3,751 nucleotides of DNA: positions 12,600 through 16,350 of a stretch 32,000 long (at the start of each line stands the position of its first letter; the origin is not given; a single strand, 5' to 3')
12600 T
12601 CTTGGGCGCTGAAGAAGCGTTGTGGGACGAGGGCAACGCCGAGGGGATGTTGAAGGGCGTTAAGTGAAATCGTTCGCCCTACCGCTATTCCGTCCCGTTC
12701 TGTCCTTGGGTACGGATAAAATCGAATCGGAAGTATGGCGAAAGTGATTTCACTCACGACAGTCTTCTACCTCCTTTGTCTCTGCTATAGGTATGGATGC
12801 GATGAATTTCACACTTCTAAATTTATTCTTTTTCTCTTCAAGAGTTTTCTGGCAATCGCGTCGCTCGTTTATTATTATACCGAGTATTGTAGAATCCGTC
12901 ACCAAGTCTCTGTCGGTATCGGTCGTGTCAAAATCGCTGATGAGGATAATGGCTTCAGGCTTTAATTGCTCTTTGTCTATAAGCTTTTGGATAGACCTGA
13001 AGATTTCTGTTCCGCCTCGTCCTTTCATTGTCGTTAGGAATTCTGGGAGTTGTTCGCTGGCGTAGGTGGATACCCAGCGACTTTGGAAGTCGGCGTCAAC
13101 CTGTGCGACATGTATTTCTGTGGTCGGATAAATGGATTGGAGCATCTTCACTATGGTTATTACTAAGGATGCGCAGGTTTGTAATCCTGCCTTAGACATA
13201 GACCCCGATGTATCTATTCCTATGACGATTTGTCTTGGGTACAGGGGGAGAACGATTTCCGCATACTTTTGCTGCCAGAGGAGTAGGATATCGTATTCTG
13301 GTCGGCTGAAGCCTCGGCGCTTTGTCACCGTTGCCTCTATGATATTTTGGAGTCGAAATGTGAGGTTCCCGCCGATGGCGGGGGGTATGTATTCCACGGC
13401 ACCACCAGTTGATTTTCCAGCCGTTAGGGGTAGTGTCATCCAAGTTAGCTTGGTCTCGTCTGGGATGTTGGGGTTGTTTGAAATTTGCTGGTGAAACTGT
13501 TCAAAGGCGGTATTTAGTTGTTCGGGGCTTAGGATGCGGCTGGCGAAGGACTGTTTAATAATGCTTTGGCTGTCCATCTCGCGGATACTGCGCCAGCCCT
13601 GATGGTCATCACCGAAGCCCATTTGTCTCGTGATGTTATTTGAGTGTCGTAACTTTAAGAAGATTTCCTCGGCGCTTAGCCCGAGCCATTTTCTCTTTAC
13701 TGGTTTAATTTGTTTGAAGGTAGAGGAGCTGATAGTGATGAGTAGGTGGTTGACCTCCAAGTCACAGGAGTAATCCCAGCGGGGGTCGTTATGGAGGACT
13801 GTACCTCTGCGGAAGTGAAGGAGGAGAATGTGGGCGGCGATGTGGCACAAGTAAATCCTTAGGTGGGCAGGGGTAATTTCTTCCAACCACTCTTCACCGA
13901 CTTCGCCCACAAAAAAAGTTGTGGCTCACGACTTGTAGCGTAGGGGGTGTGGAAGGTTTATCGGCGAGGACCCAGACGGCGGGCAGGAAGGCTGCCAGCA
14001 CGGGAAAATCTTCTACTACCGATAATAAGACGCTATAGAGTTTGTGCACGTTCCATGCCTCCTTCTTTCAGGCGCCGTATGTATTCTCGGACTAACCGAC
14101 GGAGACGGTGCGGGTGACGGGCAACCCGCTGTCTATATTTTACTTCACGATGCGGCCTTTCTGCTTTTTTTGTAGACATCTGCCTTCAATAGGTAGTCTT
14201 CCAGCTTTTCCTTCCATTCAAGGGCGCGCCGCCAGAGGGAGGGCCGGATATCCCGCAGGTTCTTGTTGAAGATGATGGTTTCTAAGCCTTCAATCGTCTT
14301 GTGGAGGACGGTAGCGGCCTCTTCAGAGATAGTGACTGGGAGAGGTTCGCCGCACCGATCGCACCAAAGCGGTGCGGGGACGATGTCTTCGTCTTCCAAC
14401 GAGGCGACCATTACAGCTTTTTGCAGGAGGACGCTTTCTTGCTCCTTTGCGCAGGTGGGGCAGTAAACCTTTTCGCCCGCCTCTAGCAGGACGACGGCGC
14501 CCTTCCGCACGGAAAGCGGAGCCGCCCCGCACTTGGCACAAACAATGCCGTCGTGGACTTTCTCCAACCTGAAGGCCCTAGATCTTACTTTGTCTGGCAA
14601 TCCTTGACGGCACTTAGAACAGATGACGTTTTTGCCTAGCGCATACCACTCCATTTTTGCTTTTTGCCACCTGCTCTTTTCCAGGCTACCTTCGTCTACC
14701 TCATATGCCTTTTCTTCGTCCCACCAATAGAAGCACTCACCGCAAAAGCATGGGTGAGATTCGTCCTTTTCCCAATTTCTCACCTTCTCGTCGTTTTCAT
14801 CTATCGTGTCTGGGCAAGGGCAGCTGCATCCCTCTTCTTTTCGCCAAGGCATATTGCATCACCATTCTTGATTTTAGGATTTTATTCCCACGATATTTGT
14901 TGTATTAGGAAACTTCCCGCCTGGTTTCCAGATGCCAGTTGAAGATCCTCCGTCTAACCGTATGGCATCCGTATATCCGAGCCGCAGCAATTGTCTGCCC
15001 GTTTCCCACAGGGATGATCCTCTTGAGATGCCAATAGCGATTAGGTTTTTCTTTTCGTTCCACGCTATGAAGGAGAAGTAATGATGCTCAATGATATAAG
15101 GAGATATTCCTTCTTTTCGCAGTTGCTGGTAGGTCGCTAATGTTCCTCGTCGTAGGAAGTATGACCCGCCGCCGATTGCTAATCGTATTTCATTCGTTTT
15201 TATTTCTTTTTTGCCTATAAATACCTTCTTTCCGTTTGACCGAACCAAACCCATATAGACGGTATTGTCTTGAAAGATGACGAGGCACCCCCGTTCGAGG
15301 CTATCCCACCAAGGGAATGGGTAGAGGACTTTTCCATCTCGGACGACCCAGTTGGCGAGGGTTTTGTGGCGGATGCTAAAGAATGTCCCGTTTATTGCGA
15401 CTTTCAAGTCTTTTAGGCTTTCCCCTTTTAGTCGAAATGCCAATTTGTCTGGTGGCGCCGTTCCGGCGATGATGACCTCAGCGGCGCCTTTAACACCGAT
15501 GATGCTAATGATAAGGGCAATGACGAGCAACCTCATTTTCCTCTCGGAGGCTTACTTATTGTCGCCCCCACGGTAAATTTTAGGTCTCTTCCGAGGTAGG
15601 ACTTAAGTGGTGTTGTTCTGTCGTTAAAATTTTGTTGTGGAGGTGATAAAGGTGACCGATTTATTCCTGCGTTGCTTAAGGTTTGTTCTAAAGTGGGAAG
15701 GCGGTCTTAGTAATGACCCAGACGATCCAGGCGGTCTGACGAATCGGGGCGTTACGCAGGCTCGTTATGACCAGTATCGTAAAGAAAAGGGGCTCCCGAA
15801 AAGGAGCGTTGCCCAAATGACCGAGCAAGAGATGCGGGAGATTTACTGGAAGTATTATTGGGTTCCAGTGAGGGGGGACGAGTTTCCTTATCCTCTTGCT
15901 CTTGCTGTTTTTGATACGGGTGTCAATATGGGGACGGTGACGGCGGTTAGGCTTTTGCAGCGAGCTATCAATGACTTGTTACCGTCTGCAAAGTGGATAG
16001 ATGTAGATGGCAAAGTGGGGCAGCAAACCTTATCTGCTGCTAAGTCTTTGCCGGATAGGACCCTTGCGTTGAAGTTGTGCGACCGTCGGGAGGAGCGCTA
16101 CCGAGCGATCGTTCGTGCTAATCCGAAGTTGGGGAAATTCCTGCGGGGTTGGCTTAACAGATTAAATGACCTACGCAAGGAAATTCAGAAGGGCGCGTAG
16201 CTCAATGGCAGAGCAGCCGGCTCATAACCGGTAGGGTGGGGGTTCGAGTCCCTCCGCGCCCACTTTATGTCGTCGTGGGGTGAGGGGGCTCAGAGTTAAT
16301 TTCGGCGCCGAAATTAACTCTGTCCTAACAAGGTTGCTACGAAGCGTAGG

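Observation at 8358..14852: Virus-borne Zn-ribbon / vWA / LonA / trypsin-like protease / membrane-protein cassette: a vWA-AAA+ module with Lon in place of MoxR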

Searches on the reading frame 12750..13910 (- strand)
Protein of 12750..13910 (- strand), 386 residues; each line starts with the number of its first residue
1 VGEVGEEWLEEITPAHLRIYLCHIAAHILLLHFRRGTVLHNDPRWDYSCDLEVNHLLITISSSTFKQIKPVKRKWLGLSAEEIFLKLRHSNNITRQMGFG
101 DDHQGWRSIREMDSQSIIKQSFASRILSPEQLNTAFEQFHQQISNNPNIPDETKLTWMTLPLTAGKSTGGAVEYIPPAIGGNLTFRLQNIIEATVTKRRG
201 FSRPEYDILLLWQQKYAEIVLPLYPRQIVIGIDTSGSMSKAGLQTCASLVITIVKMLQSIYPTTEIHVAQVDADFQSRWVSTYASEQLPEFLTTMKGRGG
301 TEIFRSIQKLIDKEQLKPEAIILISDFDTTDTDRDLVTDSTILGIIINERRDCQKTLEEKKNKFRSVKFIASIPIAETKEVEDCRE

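Call 4: search_protein_families(library=pfam, proteins=[window:12750-13910:-], max_evalue=0.1)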
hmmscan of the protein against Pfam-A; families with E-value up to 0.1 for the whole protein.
window:12750-13910:- (386 aa): 6 families
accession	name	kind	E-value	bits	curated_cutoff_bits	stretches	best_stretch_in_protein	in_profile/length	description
PF09967.15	DUF2201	-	3.3e-06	27.7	26.4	1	228-332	1-94/123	VWA-like domain (DUF2201)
PF13203.12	DUF2201_N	-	0.00015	21.9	23.2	1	7-102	50-147/271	Putative metallopeptidase domain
PF13768.12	VWA_3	-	0.00025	21.6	27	1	227-335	2-114/155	von Willebrand factor type A domain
PF13519.12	VWA_2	-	0.00062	20.8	27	1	229-327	2-106/107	von Willebrand factor type A domain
PF00092.34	VWA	-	0.0064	17.2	23.8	1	228-331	2-117/174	von Willebrand factor type A domain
PF05762.20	VWA_CoxE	-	0.026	14.4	26.4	0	225-337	56-169/222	VWA domain containing CoxE-like protein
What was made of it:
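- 12750..13910 (-): vWA gene, main piece (386 aa from the GTG). It holds the rest of the metallopeptidase-like domain, with HIAAH....H in place of HExxH, and a DUF2201/vWA domain with an intact MIDAS motif. In the fused 432-aa numbering the MIDAS residues are D279-T-S281-G-S283, T347 and D372. Pfam (call 4).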

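Call 11: find_related_loci(query=window:12750-13910:-, collection=viral_contigs, flank=10000)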
Query window:12750-13910:- (386 aa) in viral_contigs; peptide patterns used: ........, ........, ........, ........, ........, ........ (x = any residue, [..] = any of these).
10 stretches matched a pattern, but none encodes a relative of the query by tblastn (E <= 1e-3).

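Call 24: search_protein_families(library=phrogs, proteins=[window:12750-13910:-], max_evalue=0.01)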
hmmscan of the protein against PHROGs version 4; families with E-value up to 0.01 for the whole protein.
window:12750-13910:- (386 aa): 1 family
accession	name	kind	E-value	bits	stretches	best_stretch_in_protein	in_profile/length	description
phrog_1314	-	DNA, RNA and nucleotide metabolism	5e-19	69.6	1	6-349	60-377/394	HNH endonuclease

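Call 74: search_protein_families(library=padloc, proteins=[window:12750-13910:-], max_evalue=0.01)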
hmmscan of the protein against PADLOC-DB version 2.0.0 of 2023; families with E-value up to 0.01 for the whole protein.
window:12750-13910:- (386 aa): 0 families

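Call 93: search_dna_similar(query=window:12750-13910:-, collection=phages, mode=protein, max_evalue=0.001, max_rows=15)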
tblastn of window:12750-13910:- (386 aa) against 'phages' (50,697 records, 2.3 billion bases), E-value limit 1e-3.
No match.

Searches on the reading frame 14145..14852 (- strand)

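Call 4: search_protein_families(library=pfam, proteins=[window:14145-14852:-], max_evalue=0.1)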
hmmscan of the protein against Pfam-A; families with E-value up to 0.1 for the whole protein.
window:14145-14852:- (235 aa): 3 families
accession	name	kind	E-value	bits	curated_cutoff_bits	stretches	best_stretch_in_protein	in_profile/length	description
PF01155.25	HypA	-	0.0012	19.3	28.9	1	59-123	54-107/112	Hydrogenase/urease nickel incorporation, metallochaperone, hypA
PF10083.14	DUF2321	-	0.02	15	24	1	130-190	39-97/157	Uncharacterized protein conserved in bacteria (DUF2321)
PF18439.7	zf_UBZ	-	0.041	14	25.6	0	164-174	5-15/32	Ubiquitin-Binding Zinc Finger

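Call 24: search_protein_families(library=phrogs, proteins=[window:14145-14852:-], max_evalue=0.01)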
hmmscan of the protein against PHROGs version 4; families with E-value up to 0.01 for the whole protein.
window:14145-14852:- (235 aa): 1 family
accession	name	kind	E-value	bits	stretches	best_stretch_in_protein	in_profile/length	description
phrog_5602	-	unknown function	0.0029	18.2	0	101-139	17-53/60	-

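Call 74: search_protein_families(library=padloc, proteins=[window:14145-14852:-], max_evalue=0.01)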
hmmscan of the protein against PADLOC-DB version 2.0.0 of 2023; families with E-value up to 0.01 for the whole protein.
window:14145-14852:- (235 aa): 0 families

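Call 85: search_protein_families(library=ncbifam, proteins=[window:14145-14852:-], max_evalue=0.01)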
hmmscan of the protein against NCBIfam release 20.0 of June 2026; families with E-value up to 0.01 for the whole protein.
window:14145-14852:- (235 aa): 0 families

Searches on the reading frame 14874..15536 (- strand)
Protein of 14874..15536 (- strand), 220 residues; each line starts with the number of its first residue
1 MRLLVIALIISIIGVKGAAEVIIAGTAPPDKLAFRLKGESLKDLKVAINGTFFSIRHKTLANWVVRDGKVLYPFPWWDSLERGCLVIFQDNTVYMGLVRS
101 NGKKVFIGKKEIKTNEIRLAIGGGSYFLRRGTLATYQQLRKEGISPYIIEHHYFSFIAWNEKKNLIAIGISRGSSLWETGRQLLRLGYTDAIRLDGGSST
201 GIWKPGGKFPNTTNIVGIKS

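Call 4: search_protein_families(library=pfam, proteins=[window:14874-15536:-], max_evalue=0.1)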
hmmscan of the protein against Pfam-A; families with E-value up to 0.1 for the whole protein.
window:14874-15536:- (220 aa): 1 family
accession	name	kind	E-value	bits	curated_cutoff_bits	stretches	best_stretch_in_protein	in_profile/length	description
PF09992.14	NAGPA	-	6.3e-13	49.7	25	1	44-207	3-148/169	Phosphodiester glycosidase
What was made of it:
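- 14874..15536 (-): NAGPA (phosphodiester glycosidase) domain protein, 220 aa, with an N-terminal hydrophobic segment (residues 5-23). First gene of the co-oriented block and probably exported. It is a neighbour, not part of the core module. Pfam PF09992, 49.7 bits (call 4).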

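Call 24: search_protein_families(library=phrogs, proteins=[window:14874-15536:-], max_evalue=0.01)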
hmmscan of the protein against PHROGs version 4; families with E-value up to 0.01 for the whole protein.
window:14874-15536:- (220 aa): 0 families

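Call 74: search_protein_families(library=padloc, proteins=[window:14874-15536:-], max_evalue=0.01)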
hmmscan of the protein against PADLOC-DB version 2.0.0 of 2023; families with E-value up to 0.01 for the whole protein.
window:14874-15536:- (220 aa): 0 families

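Call 85: search_protein_families(library=ncbifam, proteins=[window:14874-15536:-], max_evalue=0.01)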
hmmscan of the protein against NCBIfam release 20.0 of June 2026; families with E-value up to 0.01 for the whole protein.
window:14874-15536:- (220 aa): 0 families

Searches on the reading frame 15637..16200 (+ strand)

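Call 4: search_protein_families(library=pfam, proteins=[window:15637-16200:+], max_evalue=0.1)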
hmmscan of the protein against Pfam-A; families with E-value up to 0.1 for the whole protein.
window:15637-16200:+ (187 aa): 2 families
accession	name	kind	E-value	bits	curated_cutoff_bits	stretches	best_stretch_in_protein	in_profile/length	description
PF05838.17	Glyco_hydro_108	-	5.4e-28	97.8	21.2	1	15-99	2-85/85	Glycosyl hydrolase 108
PF09374.15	PG_binding_3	-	1.8e-12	47.7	24.6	1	103-176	2-75/76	Predicted Peptidoglycan domain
